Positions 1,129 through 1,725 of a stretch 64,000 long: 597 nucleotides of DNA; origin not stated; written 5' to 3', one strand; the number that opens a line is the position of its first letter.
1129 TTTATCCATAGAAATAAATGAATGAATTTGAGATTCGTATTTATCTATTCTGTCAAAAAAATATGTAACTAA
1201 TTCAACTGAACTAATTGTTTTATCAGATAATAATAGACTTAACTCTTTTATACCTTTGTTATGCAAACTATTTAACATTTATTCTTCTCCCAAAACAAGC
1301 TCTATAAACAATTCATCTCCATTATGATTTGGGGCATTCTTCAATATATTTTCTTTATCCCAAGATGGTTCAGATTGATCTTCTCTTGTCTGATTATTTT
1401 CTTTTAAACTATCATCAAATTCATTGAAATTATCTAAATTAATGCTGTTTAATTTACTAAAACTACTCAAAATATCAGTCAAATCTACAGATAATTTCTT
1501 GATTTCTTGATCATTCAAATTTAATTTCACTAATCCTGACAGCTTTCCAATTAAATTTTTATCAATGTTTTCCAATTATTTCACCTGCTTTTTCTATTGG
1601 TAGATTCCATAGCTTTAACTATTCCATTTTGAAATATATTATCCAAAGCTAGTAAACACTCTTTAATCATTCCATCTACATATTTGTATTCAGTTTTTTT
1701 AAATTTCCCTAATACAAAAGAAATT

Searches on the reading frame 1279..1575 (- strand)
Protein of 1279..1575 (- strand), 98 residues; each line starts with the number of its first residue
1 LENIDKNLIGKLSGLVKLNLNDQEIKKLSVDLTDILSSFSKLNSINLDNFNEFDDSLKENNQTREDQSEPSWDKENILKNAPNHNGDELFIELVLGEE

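Call 78: search_protein_families(library=pfam, proteins=[window:1279-1575:-], max_evalue=10)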
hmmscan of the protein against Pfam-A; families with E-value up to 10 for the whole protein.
window:1279-1575:- (98 aa): 2 families
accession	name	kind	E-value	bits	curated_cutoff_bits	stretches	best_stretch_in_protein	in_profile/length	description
PF02686.20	GatC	-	7.9e-11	42.4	23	1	20-86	1-61/66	Glu-tRNAGln amidotransferase C subunit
PF12799.13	LRR_4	-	1.3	9.9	27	2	15-55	3-38/44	Leucine Rich repeats (2 copies)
